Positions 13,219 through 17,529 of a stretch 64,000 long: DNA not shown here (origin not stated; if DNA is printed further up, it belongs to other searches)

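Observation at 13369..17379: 1336-aa polytopic membrane protein with duplicated extracellular beta-domains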

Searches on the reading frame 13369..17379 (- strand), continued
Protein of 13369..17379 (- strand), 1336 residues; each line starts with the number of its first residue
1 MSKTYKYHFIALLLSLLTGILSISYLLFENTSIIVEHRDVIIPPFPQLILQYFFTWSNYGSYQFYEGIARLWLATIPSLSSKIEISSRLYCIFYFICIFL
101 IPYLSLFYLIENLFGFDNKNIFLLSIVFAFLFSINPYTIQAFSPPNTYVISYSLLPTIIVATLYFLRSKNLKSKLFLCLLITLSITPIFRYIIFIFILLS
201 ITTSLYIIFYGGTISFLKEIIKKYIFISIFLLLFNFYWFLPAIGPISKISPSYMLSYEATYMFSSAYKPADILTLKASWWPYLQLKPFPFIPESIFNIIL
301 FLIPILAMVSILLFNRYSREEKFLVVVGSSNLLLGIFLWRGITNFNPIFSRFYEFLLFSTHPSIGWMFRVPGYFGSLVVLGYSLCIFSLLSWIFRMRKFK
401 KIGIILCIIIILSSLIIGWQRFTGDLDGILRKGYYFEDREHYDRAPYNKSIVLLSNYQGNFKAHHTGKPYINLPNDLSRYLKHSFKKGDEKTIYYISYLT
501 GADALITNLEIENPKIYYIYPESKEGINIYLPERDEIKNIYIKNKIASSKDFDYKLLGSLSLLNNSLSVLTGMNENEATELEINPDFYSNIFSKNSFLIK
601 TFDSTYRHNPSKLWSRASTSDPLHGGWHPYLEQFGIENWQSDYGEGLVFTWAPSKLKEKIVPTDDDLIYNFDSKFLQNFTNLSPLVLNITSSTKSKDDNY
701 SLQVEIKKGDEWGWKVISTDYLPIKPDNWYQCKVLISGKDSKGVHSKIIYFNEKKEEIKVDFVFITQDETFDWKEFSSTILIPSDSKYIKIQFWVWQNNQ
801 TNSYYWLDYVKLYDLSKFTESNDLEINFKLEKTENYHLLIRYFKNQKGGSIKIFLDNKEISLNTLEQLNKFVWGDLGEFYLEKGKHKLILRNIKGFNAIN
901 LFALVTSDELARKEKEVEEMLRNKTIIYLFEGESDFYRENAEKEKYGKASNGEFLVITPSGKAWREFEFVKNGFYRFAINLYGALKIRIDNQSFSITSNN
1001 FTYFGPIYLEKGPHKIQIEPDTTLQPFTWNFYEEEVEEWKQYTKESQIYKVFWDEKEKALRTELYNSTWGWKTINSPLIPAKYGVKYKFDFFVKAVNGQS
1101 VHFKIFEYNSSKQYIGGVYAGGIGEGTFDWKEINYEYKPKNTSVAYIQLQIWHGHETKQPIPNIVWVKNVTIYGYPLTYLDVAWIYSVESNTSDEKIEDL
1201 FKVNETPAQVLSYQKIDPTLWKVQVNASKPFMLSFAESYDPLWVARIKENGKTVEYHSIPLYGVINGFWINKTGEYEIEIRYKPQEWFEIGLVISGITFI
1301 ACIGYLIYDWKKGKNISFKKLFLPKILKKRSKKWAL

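Call 68: find_related_loci(query=A1, collection=genome_contigs, flank=4000)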
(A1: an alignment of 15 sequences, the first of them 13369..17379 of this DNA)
Query A1 (1336 aa) in genome_contigs; peptide patterns used: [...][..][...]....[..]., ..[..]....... (x = any residue, [..] = any of these).
44 stretches matched a pattern; 10 encode a relative of the query (tblastn E <= 1e-3); 10 distinct loci.
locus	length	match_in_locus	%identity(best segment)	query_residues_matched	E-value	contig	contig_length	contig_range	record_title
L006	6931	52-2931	65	3-1314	0e+0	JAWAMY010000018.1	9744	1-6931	MAG: Candidatus Pacearchaeota archaeon isolate SRBZ-2_201901_bins_113 SRBZ-2_201901_bins_113_scaffold_18, whole genome s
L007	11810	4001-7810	44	68-1312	0e+0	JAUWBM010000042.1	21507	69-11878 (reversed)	MAG: Thermoplasmatota archaeon isolate CSMAG_1320 CSMAG_1320_k141_1409333_length_21507_cov_14.5908, whole genome shotgun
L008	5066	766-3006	40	592-1312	9e-166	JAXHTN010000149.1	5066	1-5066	MAG: Halobacteriota archaeon isolate MAG25_tar_biofilm MAG25_149, whole genome shotgun sequence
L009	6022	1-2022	69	337-1319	4e-127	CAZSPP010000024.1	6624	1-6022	MAG TPA_asm: uncultured archaeon isolate binchicken_co25_131 genome assembly, contig: k141_151404, whole genome shotgun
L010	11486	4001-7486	37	7-1305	0e+0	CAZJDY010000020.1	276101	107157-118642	MAG TPA_asm: uncultured Methanomassiliicoccaceae archaeon isolate binchicken_co167_198 genome assembly, contig: k141_888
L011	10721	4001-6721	31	298-1315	4e-93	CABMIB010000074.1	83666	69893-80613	uncultured archaeon isolate LFW-280_3_1 genome assembly, contig: LFW28031_57, whole genome shotgun sequence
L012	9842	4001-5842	35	551-1295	7e-79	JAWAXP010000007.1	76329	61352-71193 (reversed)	MAG: Ignisphaera sp. isolate ZZQ_201803_bins_118 ZZQ_201803_bins_118_scaffold_7, whole genome shotgun sequence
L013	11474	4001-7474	33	54-1325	1e-121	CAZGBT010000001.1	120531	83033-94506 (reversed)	MAG TPA_asm: uncultured archaeon isolate SRP141552_co1_15 genome assembly, contig: NODE_40_length_120531_cov_19.656737,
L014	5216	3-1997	46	378-1325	2e-45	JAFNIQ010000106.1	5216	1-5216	MAG: Candidatus Brockarchaeota archaeon isolate GD2_1 GD2_1_scaffold_9107_curated, whole genome shotgun sequence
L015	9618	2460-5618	39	12-1332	5e-42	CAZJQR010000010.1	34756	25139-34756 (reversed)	MAG TPA_asm: uncultured Candidatus Bathyarchaeia archaeon isolate SRP185410_co2_368 genome assembly, contig: NODE_1280_l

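Call 75: search_protein_families(library=pfam, proteins=[L013:2226-3752:+, L007:2144-3736:+, L013:7501-7845:+, L007:7870-8376:+, L013:613-1437:+, L013:1388-2167:+, L007:674-1402:+, L007:1399-2154:+, L007:9863-11383:+], max_evalue=0.01)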
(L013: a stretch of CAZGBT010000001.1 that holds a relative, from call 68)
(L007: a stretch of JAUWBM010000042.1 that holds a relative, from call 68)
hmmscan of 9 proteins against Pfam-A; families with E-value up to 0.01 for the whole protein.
L013:2226-3752:+ (508 aa): 2 families
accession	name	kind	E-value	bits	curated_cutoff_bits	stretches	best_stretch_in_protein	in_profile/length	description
PF01663.27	Phosphodiest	-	5.9e-46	158.1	23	1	13-431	1-330/342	Type I phosphodiesterase / nucleotide pyrophosphatase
PF01676.23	Metalloenzyme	-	0.0099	15.8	24.3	0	193-262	137-204/252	Metalloenzyme superfamily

L007:2144-3736:+ (530 aa): 2 families
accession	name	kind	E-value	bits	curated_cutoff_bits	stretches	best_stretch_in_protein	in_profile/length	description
PF01663.27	Phosphodiest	-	1.5e-38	133.8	23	1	7-428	2-330/342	Type I phosphodiesterase / nucleotide pyrophosphatase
PF16347.10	SGSH_C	-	0.00089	19.9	29.3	1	467-501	37-71/154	N-sulphoglucosamine sulphohydrolase, C-terminal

L013:7501-7845:+ (114 aa): 0 families

L007:7870-8376:+ (168 aa): 0 families

L013:613-1437:+ (274 aa): 3 families
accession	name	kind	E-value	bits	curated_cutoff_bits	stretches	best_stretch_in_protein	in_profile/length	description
PF00535.33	Glycos_transf_2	-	3.8e-33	115.2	23.3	1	8-130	1-131/168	Glycosyl transferase family 2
PF13641.12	Glyco_tranf_2_3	-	8.3e-12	46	27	1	7-115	3-122/230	Glycosyltransferase like family 2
PF10111.15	Glyco_tranf_2_2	-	3.5e-09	37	27.3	1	8-103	1-106/276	Glycosyltransferase like family 2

L013:1388-2167:+ (259 aa): 14 families
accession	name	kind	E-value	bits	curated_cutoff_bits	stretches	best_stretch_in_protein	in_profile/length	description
PF08241.18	Methyltransf_11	-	1.1e-22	80.9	21.2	1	53-149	2-95/95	Methyltransferase domain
PF13489.12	Methyltransf_23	-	5.5e-21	75.4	27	1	38-196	13-163/164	Methyltransferase domain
PF13847.12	Methyltransf_31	-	4.3e-20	72.3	27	1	46-153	2-113/145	Methyltransferase domain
PF13649.12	Methyltransf_25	-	5.7e-19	69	27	1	52-145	2-97/97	Methyltransferase domain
PF08242.18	Methyltransf_12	-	7.3e-16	59.1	30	1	52-147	1-98/98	Methyltransferase domain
PF01209.24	Ubie_methyltran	-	5.2e-10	39.5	20.1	1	47-149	47-151/233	ubiE/COQ5 methyltransferase family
PF07021.18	MetW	-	1.3e-07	31.9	21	1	45-141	11-102/193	Methionine biosynthesis protein MetW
PF05148.21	Methyltransf_8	-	1.4e-07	32.1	27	1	41-159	66-166/219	Hypothetical methyltransferase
PF02353.26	CMAS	-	7.1e-06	26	27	1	44-154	59-169/273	Mycolic acid cyclopropane synthetase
PF03141.22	Methyltransf_29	-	3.8e-05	22.9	23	1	23-152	98-220/506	Putative S-adenosyl-L-methionine-dependent methyltransferase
PF20922.3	Anamorsin_N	-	0.00019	21.6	27.1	1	108-153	45-91/163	Anamorsin, N-terminal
PF06325.19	PrmA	-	0.00022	21.3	22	1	38-155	152-264/296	Ribosomal protein L11 methyltransferase (PrmA)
PF05219.18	DREV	-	0.0025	17.4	26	1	47-197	94-238/265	DREV methyltransferase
PF13679.12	Methyltransf_32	-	0.0031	17.9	27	1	36-91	11-70/143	Methyltransferase domain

L007:674-1402:+ (242 aa): 14 families
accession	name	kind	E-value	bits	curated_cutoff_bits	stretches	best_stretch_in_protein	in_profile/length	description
PF08241.18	Methyltransf_11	-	1.3e-18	67.9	21.2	1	39-131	1-95/95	Methyltransferase domain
PF13489.12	Methyltransf_23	-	9.1e-18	65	27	1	23-207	10-163/164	Methyltransferase domain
PF13847.12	Methyltransf_31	-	2.7e-17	63.3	27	1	35-148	4-114/145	Methyltransferase domain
PF13649.12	Methyltransf_25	-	1.5e-14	54.9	27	1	39-127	2-97/97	Methyltransferase domain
PF08242.18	Methyltransf_12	-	8.1e-12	46.2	30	1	39-128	1-97/98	Methyltransferase domain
PF07021.18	MetW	-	2.4e-09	37.5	21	1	32-147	12-123/193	Methionine biosynthesis protein MetW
PF01209.24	Ubie_methyltran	-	1.5e-08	34.8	20.1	1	32-131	45-151/233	ubiE/COQ5 methyltransferase family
PF06325.19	PrmA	-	1.1e-05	25.6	22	1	32-132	160-259/296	Ribosomal protein L11 methyltransferase (PrmA)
PF05148.21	Methyltransf_8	-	4.3e-05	23.9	27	1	29-132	67-157/219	Hypothetical methyltransferase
PF01728.25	FtsJ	-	7e-05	23.3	24.1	1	30-102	19-97/181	FtsJ-like methyltransferase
PF05175.20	MTS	-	0.0006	19.9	23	1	26-150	23-157/170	Methyltransferase small domain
PF03141.22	Methyltransf_29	-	0.00097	18.3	23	1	31-137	113-223/506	Putative S-adenosyl-L-methionine-dependent methyltransferase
PF02353.26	CMAS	-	0.0069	16.2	27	0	34-133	62-166/273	Mycolic acid cyclopropane synthetase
PF05219.18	DREV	-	0.0089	15.6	26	0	35-132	95-187/265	DREV methyltransferase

L007:1399-2154:+ (251 aa): 17 families
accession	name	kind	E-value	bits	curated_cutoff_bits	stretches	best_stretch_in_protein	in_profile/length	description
PF13489.12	Methyltransf_23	-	1.7e-22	80.4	27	1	34-204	20-163/164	Methyltransferase domain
PF08241.18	Methyltransf_11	-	3.1e-20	73.1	21.2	1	41-132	1-95/95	Methyltransferase domain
PF13649.12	Methyltransf_25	-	1.6e-16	61.2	27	1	40-128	1-97/97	Methyltransferase domain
PF13847.12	Methyltransf_31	-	3.5e-16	59.6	27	1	38-136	5-113/145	Methyltransferase domain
PF07021.18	MetW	-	4e-14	53.1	21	1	30-149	9-125/193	Methionine biosynthesis protein MetW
PF08242.18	Methyltransf_12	-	5.2e-14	53.2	30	1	41-130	1-98/98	Methyltransferase domain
PF03141.22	Methyltransf_29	-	2e-09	37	23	1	22-137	102-222/506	Putative S-adenosyl-L-methionine-dependent methyltransferase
PF05219.18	DREV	-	3.2e-06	26.9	26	1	34-133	92-187/265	DREV methyltransferase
PF01209.24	Ubie_methyltran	-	1.8e-05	24.6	20.1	1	29-132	40-152/233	ubiE/COQ5 methyltransferase family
PF06325.19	PrmA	-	2.6e-05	24.3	22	1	36-133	161-259/296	Ribosomal protein L11 methyltransferase (PrmA)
PF02353.26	CMAS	-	4.3e-05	23.4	27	1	27-206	53-216/273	Mycolic acid cyclopropane synthetase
PF08003.17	Methyltransf_9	-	0.00011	21.7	23.8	1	29-135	108-220/315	Protein of unknown function (DUF1698)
PF05148.21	Methyltransf_8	-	0.00044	20.6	27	1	33-132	69-156/219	Hypothetical methyltransferase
PF01739.24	CheR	-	0.00094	19.1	27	0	70-132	110-173/195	CheR methyltransferase, SAM binding domain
PF20922.3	Anamorsin_N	-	0.0014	18.8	27.1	1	94-137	48-92/163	Anamorsin, N-terminal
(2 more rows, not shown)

L007:9863-11383:+ (506 aa): 1 family
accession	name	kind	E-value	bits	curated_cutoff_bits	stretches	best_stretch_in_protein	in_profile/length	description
PF19077.6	Big_13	-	6.7e-07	30.2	27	1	396-468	24-98/102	Bacterial Ig-like domain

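Call 85: search_protein_families(library=pfam, proteins=[L013:7501-7845:+, L007:7870-8376:+], max_evalue=10)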
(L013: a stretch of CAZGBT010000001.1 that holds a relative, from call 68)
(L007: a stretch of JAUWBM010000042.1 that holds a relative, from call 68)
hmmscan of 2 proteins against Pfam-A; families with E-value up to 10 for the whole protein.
L013:7501-7845:+ (114 aa): 5 families
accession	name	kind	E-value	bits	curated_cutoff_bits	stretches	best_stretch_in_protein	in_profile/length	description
PF11992.13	TgpA_N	-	0.066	12.6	30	1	18-102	53-144/333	TgpA N-terminal domain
PF04246.17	RseC_MucC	-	0.15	12.5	24.4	1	15-55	72-113/130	Positive regulator of sigma(E), RseC/MucC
PF06422.18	PDR_CDR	-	0.31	11.4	20.5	1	76-113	40-77/92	CDR ABC transporter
PF10864.13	DUF2663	-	1.6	9.6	25.2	1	83-114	50-81/127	Protein of unknown function (DUF2663)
PF11241.13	DUF3043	-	4.4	7.8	25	1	56-105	73-121/171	Protein of unknown function (DUF3043)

L007:7870-8376:+ (168 aa): 23 families
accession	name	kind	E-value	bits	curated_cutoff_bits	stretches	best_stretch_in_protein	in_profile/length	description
PF11992.13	TgpA_N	-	0.013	15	30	1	65-155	54-144/333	TgpA N-terminal domain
PF13328.12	HD_4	-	0.032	14.4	27.2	1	45-77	88-120/156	HD domain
PF07760.16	DUF1616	-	0.059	13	31.6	1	44-99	53-106/307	Protein of unknown function (DUF1616)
PF12773.13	DZR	-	0.063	13.9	27.3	1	10-40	13-34/45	Double zinc ribbon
PF00130.28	C1_1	-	0.066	13.5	26.5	1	5-40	7-38/53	Phorbol esters/diacylglycerol binding domain (C1 domain)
PF07254.17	Cpta_toxin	-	0.081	13.5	27.3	1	112-165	17-65/133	Membrane-bound toxin component of toxin-antitoxin system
PF12650.12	DUF3784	-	0.092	13.4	28.1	1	109-155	46-90/94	Domain of unknown function (DUF3784)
PF22747.2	Zn_ribbon_DUF2089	-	0.095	13.3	27.6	1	10-22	13-25/32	DUF2089 zinc ribbon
PF14522.11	Cytochrome_C7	-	0.17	12.1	24.8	1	31-50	14-32/67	Cytochrome c7 and related cytochrome c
PF18439.7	zf_UBZ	-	0.25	11.5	25.6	1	9-19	2-12/32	Ubiquitin-Binding Zinc Finger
PF13248.11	Zn_ribbon_3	-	0.27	11.2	27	1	9-20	2-13/26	zinc-ribbon domain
PF11241.13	DUF3043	-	0.36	11.3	25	1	104-164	73-132/171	Protein of unknown function (DUF3043)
PF21957.2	Zn_ribbon_16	-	0.4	11.1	27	0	32-54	16-38/65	Zinc beta-ribbon finger, putative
PF23895.1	Phage_zn_bind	-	0.41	11.2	27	1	30-50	9-29/69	Phage zinc binding domain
PF25207.1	DUF7837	-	0.45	11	27.8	0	12-20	8-16/47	Domain of unknown function (DUF7837)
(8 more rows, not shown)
